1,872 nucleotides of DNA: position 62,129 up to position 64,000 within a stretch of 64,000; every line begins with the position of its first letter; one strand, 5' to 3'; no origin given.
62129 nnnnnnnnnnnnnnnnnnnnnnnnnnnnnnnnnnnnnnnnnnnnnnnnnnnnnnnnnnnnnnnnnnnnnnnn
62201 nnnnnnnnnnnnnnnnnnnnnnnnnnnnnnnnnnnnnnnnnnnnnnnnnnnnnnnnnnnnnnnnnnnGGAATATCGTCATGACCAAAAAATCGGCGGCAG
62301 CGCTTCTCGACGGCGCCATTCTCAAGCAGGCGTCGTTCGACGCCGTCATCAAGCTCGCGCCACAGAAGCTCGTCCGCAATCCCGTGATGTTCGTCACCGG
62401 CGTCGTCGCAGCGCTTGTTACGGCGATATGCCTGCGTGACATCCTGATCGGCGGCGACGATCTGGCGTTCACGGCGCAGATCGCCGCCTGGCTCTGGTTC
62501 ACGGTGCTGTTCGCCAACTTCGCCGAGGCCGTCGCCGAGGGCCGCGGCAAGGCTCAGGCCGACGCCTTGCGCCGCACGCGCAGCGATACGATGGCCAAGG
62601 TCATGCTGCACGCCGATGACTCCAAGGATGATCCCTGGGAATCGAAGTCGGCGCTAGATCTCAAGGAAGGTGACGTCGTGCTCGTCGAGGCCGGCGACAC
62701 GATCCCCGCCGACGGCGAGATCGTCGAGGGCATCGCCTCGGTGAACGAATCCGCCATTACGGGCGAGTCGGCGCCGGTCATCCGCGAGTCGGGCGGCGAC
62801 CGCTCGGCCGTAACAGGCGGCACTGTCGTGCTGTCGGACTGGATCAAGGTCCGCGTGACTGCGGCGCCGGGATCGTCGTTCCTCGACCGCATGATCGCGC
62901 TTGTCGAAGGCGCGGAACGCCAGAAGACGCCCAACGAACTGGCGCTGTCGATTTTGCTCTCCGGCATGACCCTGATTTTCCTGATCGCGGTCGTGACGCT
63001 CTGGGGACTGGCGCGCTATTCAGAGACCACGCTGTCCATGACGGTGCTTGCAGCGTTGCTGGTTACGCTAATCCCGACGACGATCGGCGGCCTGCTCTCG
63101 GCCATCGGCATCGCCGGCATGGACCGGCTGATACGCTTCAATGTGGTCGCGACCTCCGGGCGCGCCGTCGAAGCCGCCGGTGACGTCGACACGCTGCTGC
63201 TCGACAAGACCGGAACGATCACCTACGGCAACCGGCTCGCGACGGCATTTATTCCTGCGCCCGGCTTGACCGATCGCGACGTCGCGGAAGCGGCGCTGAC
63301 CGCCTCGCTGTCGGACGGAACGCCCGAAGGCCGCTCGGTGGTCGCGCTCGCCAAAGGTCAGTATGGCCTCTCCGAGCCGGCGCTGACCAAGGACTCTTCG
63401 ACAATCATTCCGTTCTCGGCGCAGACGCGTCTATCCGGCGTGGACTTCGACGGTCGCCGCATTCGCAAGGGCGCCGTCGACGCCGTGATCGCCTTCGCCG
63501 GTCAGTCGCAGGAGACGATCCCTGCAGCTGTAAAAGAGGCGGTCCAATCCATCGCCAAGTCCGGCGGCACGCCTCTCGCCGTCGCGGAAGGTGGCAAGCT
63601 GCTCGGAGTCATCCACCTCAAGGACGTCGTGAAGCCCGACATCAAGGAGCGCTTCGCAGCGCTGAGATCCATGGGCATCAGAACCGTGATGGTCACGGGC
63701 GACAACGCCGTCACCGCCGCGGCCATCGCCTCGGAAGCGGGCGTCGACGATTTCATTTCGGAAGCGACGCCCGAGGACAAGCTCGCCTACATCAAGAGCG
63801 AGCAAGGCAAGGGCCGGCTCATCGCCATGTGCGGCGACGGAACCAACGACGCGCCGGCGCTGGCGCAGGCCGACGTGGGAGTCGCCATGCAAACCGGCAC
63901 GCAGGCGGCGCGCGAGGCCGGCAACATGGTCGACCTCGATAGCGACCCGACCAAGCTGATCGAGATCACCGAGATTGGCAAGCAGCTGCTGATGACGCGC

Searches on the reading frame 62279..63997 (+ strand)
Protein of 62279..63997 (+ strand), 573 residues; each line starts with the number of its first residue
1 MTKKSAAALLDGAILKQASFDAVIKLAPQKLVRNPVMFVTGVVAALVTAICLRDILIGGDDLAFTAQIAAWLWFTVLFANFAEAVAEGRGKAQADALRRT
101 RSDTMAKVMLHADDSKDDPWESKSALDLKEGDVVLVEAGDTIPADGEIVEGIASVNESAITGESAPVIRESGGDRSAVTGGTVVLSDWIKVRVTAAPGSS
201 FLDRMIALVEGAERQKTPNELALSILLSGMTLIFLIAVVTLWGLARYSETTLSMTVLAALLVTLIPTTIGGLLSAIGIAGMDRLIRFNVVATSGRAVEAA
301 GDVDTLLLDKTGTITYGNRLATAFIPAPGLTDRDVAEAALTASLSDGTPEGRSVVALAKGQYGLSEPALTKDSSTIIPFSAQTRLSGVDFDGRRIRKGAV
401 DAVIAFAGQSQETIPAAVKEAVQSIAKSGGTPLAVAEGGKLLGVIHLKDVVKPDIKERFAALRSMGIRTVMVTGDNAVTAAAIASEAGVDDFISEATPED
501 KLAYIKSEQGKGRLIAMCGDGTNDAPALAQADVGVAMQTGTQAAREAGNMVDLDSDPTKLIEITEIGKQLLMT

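Call 9: search_protein_families(library=pfam, proteins=[window:62279-63997:+], max_evalue=0.01)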
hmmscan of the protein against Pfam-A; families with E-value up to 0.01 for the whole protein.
window:62279-63997:+ (573 aa): 4 families
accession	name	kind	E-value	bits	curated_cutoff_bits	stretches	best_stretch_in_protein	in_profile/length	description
PF00122.25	E1-E2_ATPase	-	4e-34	118.1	28.1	1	116-285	11-179/181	E1-E2 ATPase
PF00702.32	Hydrolase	-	1.6e-24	87.8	26.4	1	303-532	1-191/191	haloacid dehalogenase-like hydrolase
PF12710.13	HAD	-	6.1e-05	24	27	1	441-527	76-187/189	haloacid dehalogenase-like hydrolase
PF08282.18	Hydrolase_3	-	0.00029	21.1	20.9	1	515-551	206-242/255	haloacid dehalogenase-like hydrolase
